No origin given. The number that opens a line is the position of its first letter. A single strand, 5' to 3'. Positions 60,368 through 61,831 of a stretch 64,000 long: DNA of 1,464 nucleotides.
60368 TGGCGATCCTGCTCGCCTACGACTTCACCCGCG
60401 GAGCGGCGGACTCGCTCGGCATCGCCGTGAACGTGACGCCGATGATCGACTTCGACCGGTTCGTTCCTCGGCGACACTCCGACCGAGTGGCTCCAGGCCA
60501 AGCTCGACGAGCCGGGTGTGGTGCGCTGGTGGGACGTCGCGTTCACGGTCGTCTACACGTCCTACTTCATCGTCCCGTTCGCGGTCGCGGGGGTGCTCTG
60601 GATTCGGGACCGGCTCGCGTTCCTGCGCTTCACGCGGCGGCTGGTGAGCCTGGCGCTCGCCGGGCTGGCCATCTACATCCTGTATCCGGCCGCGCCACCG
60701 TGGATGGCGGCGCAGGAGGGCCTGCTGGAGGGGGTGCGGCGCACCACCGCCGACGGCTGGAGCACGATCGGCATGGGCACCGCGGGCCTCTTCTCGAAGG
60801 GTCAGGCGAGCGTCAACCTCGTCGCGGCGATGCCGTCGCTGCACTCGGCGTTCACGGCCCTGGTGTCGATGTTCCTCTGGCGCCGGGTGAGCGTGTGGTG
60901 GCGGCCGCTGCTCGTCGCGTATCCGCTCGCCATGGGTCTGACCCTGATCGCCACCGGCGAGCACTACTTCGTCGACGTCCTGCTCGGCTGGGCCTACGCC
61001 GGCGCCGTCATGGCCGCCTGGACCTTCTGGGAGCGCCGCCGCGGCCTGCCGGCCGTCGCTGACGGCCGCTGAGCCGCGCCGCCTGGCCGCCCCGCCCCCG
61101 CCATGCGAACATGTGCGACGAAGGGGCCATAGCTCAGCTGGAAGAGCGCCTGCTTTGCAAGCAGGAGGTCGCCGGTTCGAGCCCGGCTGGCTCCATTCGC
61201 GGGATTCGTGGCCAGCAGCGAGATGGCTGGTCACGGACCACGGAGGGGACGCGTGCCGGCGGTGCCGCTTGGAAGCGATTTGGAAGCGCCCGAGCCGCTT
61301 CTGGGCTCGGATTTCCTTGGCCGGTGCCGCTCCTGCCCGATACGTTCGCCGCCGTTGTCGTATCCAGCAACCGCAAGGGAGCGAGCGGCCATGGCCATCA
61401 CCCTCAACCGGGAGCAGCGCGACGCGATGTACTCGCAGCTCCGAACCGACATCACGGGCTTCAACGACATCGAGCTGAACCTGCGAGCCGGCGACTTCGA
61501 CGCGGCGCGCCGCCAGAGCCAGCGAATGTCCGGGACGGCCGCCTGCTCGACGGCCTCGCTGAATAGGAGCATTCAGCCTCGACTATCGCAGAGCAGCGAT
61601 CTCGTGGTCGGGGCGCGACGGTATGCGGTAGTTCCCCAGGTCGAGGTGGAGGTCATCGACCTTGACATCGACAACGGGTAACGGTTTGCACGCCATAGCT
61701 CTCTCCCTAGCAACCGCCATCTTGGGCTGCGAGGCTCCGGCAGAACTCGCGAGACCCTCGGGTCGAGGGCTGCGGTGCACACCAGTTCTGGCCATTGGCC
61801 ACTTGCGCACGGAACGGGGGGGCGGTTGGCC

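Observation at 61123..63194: tRNA-Ala-associated insert of about 2 kb bounded by a 42/43-nt direct repeat, carrying an Mrr-like nuclease fused to an unknown domain (candidate single-gene defence module)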

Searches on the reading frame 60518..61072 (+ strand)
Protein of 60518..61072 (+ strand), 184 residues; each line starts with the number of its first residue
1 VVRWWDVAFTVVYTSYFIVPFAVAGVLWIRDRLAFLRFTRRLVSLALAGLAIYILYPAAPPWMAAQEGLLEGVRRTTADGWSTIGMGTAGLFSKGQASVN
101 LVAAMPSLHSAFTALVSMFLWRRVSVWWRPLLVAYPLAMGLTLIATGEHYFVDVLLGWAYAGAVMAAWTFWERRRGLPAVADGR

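Call 6: search_protein_families(library=pfam, proteins=[window:60518-61072:+], max_evalue=0.1)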
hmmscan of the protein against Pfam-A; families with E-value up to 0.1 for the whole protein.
window:60518-61072:+ (184 aa): 3 families
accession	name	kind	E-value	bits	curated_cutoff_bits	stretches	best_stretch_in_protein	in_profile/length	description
PF14378.12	PAP2_3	-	2.1e-26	93.3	27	1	4-166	27-189/190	PAP2 superfamily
PF01569.27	PAP2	-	5.5e-07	29.8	27.2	1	102-174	48-127/130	PAP2 superfamily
PF14360.12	PAP2_C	-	3.9e-06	27.8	27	1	107-165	8-69/74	PAP2 superfamily C-terminal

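Call 21: find_related_loci(query=window:60518-61069:+, collection=genome_contigs, flank=10000)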
Query window:60518-61069:+ (184 aa) in genome_contigs; peptide patterns used: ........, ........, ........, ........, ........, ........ (x = any residue, [..] = any of these).
147 stretches matched a pattern; 13 encode a relative of the query (tblastn E <= 1e-3); 13 distinct loci.
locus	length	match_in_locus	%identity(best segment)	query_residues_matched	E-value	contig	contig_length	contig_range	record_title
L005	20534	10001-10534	79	2-179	2e-88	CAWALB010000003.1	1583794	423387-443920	MAG: uncultured Actinomycetes bacterium isolate MFD02242.bin.1.235 genome assembly, contig: contig_1567, whole genome sh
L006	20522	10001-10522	79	2-175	3e-87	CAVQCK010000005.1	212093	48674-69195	MAG: uncultured Actinomycetes bacterium isolate MFD02159.bin.3.105 genome assembly, contig: contig_36613, whole genome s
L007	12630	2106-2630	79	1-175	4e-87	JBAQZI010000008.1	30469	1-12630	MAG: Solirubrobacterales bacterium isolate MFD10706_ilm_asm_bin9 k127_88673, whole genome shotgun sequence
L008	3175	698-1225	77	2-177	2e-86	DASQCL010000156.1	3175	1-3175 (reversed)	MAG TPA_asm: Solirubrobacterales bacterium isolate SMAG_U11698 k141_2202446, whole genome shotgun sequence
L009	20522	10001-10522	76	2-175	1e-84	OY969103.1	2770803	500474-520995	MAG: uncultured Solirubrobacterales bacterium isolate MFD03975.bin.c.2 genome assembly, chromosome: 1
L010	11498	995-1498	68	5-171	1e-70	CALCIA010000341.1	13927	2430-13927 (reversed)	MAG TPA_asm: uncultured actinobacterium isolate SRR3997478_bin.33_CONCOCT_v1.1_MAG genome assembly, contig: ERZ778018.20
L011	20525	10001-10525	75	1-175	1e-68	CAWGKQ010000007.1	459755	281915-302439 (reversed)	MAG: uncultured Actinomycetes bacterium isolate MFD02199.bin.2.54 genome assembly, contig: contig_27050, whole genome sh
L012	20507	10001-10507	66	5-172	3e-62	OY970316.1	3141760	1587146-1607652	MAG: uncultured Actinomycetes bacterium isolate MFD09368.bin.1.87 genome assembly, chromosome: 1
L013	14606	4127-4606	56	2-158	2e-48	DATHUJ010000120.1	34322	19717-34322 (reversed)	MAG TPA_asm: Jiangellales bacterium isolate SMAG_U16104 k141_366547, whole genome shotgun sequence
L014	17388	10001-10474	45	3-161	2e-35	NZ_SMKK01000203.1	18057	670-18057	Actinomadura sp. 7K507 NODE_203_length_18057_cov_19.4394, whole genome shotgun sequence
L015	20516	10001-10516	48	3-175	6e-43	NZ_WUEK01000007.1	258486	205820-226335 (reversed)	Nocardioides flavescens strain YIM 123512 Scaffold7, whole genome shotgun sequence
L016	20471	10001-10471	38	7-161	2e-23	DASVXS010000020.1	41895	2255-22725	MAG TPA_asm: Thermoleophilaceae bacterium isolate SMAG_U2581 k141_993773, whole genome shotgun sequence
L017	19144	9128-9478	38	30-157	5e-12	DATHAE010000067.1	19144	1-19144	MAG TPA_asm: Gaiellaceae bacterium isolate SMAG_U10682 k141_757930, whole genome shotgun sequence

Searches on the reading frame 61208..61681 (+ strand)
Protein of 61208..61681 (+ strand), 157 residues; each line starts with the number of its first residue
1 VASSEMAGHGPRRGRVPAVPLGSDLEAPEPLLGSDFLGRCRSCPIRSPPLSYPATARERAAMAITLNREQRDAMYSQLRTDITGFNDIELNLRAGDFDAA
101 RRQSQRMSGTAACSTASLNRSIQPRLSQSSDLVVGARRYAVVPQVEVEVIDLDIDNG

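Call 6: search_protein_families(library=pfam, proteins=[window:61208-61681:+], max_evalue=0.1)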
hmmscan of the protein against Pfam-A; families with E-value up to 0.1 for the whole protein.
window:61208-61681:+ (157 aa): 0 families

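Call 7: search_protein_families(library=padloc, proteins=[window:61208-61681:+], max_evalue=0.1)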
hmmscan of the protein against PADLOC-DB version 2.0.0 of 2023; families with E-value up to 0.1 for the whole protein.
window:61208-61681:+ (157 aa): 0 families

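Call 8: search_protein_families(library=ncbifam, proteins=[window:61208-61681:+], max_evalue=0.1)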
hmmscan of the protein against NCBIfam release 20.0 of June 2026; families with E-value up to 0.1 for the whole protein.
window:61208-61681:+ (157 aa): 0 families

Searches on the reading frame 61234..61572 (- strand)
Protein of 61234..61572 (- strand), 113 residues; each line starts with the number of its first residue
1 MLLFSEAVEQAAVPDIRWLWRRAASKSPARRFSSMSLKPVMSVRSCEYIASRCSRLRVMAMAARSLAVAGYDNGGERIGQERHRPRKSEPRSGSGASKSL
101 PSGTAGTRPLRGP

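Call 38: search_protein_families(library=pfam, proteins=[window:61234-61572:-], max_evalue=10)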
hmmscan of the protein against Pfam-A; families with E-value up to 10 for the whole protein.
window:61234-61572:- (113 aa): 1 family
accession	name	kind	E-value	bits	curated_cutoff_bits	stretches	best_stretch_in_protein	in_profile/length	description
PF16475.10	DUF5052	-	0.22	11.5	29.4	1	40-80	13-52/199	Domain of unknown function (DUF5052)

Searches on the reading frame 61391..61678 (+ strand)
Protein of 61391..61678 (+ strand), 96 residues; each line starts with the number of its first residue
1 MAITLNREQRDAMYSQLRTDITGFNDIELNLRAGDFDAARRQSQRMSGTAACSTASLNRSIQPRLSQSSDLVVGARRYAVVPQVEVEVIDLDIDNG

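Call 38: search_protein_families(library=pfam, proteins=[window:61391-61678:+], max_evalue=10)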
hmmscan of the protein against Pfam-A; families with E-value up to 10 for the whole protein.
window:61391-61678:+ (96 aa): 0 families

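Call 61: find_homologous_proteins(query=window:61391-61678:+, max_evalue=0.01)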
Query window:61391-61678:+ (96 aa): 6 proteins with E <= 0.01 among 8 candidates.
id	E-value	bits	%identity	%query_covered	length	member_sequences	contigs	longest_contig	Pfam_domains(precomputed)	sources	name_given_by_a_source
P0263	1.7e-53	196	100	100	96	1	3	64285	-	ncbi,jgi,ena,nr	ncbi:MAG: hypothetical protein GXY03_12445 [Solirubrobacterales bacterium]|nr:hypothetical protein [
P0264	1.8e-19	87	90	52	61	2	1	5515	-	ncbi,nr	ncbi:MAG TPA: hypothetical protein VHF90_10675, partial [Thermoleophilaceae bacterium]|nr:hypothetic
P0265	5.9e-19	86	90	52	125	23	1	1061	-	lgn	-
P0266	6.8e-19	86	90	52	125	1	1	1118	-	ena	-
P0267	1.5e-16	78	82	52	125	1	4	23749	-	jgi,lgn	jgi:hypothetical protein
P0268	3.3e-10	58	83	42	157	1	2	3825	-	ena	-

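Call 62: find_encoding_contigs(protein=P0263, flank=10000, max_places=5)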
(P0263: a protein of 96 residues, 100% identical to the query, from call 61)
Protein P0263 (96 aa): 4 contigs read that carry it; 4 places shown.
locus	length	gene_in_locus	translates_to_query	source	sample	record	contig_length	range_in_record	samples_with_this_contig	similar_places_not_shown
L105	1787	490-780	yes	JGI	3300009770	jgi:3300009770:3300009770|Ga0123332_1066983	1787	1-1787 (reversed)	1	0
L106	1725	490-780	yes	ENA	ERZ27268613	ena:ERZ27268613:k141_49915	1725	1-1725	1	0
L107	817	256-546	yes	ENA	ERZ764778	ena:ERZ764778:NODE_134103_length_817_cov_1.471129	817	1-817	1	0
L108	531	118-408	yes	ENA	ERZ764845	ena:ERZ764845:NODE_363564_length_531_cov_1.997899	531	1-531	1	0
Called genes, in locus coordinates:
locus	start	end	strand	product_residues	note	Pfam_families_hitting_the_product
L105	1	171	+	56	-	?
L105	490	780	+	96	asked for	-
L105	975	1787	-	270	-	?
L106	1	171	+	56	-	?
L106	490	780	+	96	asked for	-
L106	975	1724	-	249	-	?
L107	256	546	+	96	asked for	-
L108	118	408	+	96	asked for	-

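Call 63: find_encoding_contigs(protein=P0267, flank=10000, max_places=5)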
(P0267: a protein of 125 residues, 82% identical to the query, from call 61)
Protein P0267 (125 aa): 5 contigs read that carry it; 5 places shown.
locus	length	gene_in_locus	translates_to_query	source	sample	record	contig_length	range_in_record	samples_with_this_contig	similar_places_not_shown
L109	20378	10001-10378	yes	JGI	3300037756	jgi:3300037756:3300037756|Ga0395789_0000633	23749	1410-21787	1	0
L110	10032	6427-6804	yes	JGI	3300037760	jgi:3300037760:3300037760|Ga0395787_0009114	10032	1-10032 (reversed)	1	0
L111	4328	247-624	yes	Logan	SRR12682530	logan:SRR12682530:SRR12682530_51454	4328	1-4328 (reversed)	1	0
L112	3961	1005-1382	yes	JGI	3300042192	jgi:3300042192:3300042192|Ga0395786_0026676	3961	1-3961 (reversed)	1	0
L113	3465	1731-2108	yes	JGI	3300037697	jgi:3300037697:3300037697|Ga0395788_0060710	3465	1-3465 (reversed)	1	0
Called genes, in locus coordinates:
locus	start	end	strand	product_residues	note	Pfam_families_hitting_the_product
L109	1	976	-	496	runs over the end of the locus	PF02661:Fic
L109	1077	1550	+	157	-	PF10604:Polyketide_cyc2, PF03364:Polyketide_cyc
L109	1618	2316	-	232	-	-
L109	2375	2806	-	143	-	PF01850:PIN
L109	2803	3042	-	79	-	-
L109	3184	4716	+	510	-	PF01663:Phosphodiest (faint), PF00884:Sulfatase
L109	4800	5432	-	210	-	-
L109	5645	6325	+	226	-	PF21948:LplA-B_cat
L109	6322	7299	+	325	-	PF04055:Radical_SAM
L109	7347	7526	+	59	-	-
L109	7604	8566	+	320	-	PF00768:Peptidase_S11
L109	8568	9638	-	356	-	PF21686:LigD_Prim-Pol, PF01896:DNA_primase_S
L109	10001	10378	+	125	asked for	-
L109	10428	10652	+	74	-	PF15970:HicB-like_2 (weak), PF21748:UPF0150 (weak), PF15919:HicB_lk_antitox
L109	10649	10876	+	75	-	PF07927:HicA_toxin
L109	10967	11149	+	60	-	PF01381:HTH_3, PF13560:HTH_31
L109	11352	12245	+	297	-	PF00145:DNA_methylase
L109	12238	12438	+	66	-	PF00145:DNA_methylase (weak)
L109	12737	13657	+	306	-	PF13814:Replic_Relax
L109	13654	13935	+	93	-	PF12728:HTH_17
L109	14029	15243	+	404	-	PF00589:Phage_integrase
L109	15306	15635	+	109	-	-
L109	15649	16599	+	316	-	PF02086:MethyltransfD12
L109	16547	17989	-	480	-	-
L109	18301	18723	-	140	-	PF01850:PIN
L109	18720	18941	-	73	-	-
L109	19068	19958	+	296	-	PF01209:Ubie_methyltran (weak), PF05175:MTS (faint), PF13489:Methyltransf_23, PF01135:PCMT (weak), PF13847:Methyltransf_31, PF08241:Methyltransf_11, PF08242:Methyltransf_12, PF13649:Methyltransf_25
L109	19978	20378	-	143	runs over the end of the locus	PF01850:PIN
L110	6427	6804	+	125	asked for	-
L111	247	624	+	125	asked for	-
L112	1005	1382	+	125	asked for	-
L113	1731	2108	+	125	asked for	-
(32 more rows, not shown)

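Call 91: search_protein_families(library=phrogs, proteins=[L109:16547-17986:-, L109:10001-10375:+], max_evalue=0.01)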
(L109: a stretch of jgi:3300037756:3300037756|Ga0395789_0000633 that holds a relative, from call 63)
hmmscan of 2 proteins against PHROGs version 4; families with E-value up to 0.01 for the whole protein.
L109:16547-17986:- (479 aa): 3 families
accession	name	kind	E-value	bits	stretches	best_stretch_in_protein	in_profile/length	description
phrog_9592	-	unknown function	2.7e-26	93.7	2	8-164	6-164/486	-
phrog_3694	-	unknown function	2.1e-18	67.6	1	7-172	7-171/376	-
phrog_18017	-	unknown function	4.1e-16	60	1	7-163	7-161/227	-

L109:10001-10375:+ (125 aa): 0 families

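Call 92: search_protein_families(library=padloc, proteins=[L109:16547-17986:-, L109:15649-16596:+, L109:15306-15632:+, L109:10001-10375:+, L109:11352-12242:+], max_evalue=0.001)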
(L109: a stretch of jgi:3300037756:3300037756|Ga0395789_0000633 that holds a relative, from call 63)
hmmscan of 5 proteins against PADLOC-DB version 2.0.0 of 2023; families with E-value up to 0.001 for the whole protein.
L109:16547-17986:- (479 aa): 26 families (the best 25 are shown)
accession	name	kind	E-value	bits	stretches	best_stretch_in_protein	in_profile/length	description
PDLC04013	PD-Lambda-5_A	-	1e-32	112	2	9-156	7-158/440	-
PDLC03998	PD-Lambda-5_A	-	6.3e-32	109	2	8-153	5-158/466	-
PDLC04017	PD-Lambda-5_A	-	5e-26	89.5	1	5-157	9-160/473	-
PDLC04007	PD-Lambda-5_A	-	7.4e-24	82.6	1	9-154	5-152/454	-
PDLC04009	PD-Lambda-5_A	-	3.3e-21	73.5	1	8-140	4-140/488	-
PDLC03999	PD-Lambda-5_A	-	5.4e-21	72.8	1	9-141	8-141/493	-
PDLC04000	PD-Lambda-5_A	-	6e-21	73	1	9-153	7-155/428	-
PDLC04005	PD-Lambda-5_A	-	5.3e-20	69.8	1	4-139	13-154/502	-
PDLC04008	PD-Lambda-5_A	-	3e-19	67.2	2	8-141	5-144/449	-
PDLC04014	PD-Lambda-5_A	-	4.4e-18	63.4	1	10-156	5-150/456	-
PDLC04002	PD-Lambda-5_A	-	8.1e-16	56.2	1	12-154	12-153/471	-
PDLC03997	PD-Lambda-5_A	-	5.7e-15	53.1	1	9-109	6-112/491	-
PDLC04016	PD-Lambda-5_A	-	1.9e-14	51.5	1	7-139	5-141/494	-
PDLC04012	PD-Lambda-5_A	-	1.4e-13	48.8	1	10-140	7-147/494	-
PDLC04015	PD-Lambda-5_A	-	2.3e-13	48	1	8-139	5-141/463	-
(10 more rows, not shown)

L109:15649-16596:+ (316 aa): 15 families
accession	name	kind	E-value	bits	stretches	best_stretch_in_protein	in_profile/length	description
PDLC04018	PD-Lambda-5_B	-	4.4e-96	319.6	1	25-295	4-275/291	-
PDLC03358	MTase_II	-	1.3e-69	232.8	1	25-293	4-275/301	Type II methyltransferase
PDLC04019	PD-Lambda-5_B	-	1.2e-57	192.5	1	26-182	4-160/167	-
PDLC03247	MTase_II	-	4.1e-27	93.1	1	27-276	4-245/282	Type II methyltransferase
PDLC03294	MTase_II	-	1e-17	62.7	1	28-288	7-268/272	Type II methyltransferase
PDLC03717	oMTase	-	3.6e-16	57.4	1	27-267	4-237/285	orphan methyltransferase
PDLC03735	oMTase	-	3.2e-11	41.2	1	29-289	11-280/284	orphan methyltransferase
PDLC03244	MTase_II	-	5.4e-11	40.1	1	26-221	28-214/295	Type II methyltransferase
PDLC03253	MTase_II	-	1.1e-08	33.2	1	55-265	29-225/253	Type II methyltransferase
PDLC03729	oMTase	-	5.2e-08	30.7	1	28-244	7-216/275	orphan methyltransferase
PDLC03261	MTase_II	-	7.9e-08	29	1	26-264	24-257/643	Type II methyltransferase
PDLC03349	MTase_II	-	9.2e-06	22.9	0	168-251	228-309/374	Type II methyltransferase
PDLC03341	MTase_II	-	3.9e-05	21.3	1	27-218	17-203/316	Type II methyltransferase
PDLC03383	MTase_II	-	0.00012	19.6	0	206-246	210-251/318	Type II methyltransferase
PDLC03281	MTase_II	-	0.00093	17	0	21-233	28-226/309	Type II methyltransferase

L109:15306-15632:+ (109 aa): 0 families

L109:10001-10375:+ (125 aa): 0 families

L109:11352-12242:+ (297 aa): 42 families (the best 25 are shown)
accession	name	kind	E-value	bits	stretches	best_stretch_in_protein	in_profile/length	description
PDLC03234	MTase_II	-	5.2e-25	86.5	2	28-108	5-94/375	Type II methyltransferase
PDLC03378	MTase_II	-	1.1e-22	78.8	1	29-222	4-184/344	Type II methyltransferase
PDLC03374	MTase_II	-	1.6e-22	78.1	1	25-223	15-238/448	Type II methyltransferase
PDLC00026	DruM2|DruM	-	8.5e-22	76.1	1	28-228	5-184/336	DNA cytosine methylase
PDLC00033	DruM2|DruM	-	1.1e-21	75.6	2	135-222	113-204/368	DNA cytosine methylase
PDLC03326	MTase_II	-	2.6e-20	71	2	29-104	6-92/412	Type II methyltransferase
PDLC03272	MTase_II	-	3.1e-19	67.4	2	19-110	66-159/407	Type II methyltransferase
PDLC03270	MTase_II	-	3.7e-13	47.2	2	147-212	98-165/309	Type II methyltransferase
PDLC00029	DruM2|DruM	-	5.5e-13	47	1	30-114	7-94/329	DNA cytosine methylase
PDLC00032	DruM2|DruM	-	2.1e-12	45.1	1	29-122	5-106/424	DNA cytosine methylase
PDLC03307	MTase_II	-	2.2e-12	44.9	1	31-111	4-87/382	Type II methyltransferase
PDLC03324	MTase_II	-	2.8e-12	44.2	2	154-211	110-172/408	Type II methyltransferase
PDLC02649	DrmMII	-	4.8e-12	43.5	1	29-65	6-43/422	DrmMII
PDLC00027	DruM2|DruM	-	2e-11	41.9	1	29-108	13-93/361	DNA cytosine methylase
PDLC03286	MTase_II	-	3e-11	41.4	2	30-111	3-92/185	Type II methyltransferase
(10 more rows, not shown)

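Call 93: search_protein_families(library=pfam, proteins=[L109:16547-17986:-, L109:14029-15240:+, L109:12737-13654:+, L109:13654-13932:+], max_evalue=0.01)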
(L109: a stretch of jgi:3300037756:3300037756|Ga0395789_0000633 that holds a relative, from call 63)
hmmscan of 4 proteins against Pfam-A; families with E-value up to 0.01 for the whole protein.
L109:16547-17986:- (479 aa): 0 families

L109:14029-15240:+ (404 aa): 3 families
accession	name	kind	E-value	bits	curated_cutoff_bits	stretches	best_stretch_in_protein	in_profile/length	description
PF00589.27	Phage_integrase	-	6.8e-16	59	27.1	1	198-379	14-168/172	Phage integrase family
PF14659.12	Phage_int_SAM_3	-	1.9e-05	25.3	22.6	1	77-132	2-57/58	Phage integrase, N-terminal SAM-like domain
PF22022.2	Phage_int_M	-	0.00076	20.1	27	1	77-159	1-82/96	Phage integrase central domain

L109:12737-13654:+ (306 aa): 2 families
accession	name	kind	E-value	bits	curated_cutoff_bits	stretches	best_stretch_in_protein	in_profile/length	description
PF13814.12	Replic_Relax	-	1.4e-25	90.9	25.3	1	22-218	1-189/191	Replication-relaxation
PF13463.12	HTH_27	-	0.0017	19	22.2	1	14-80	1-68/68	Winged helix DNA-binding domain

L109:13654-13932:+ (93 aa): 1 family
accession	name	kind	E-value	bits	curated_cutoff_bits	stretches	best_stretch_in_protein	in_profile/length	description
PF12728.13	HTH_17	-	2.2e-08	34.7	27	1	42-93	1-50/51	Helix-turn-helix domain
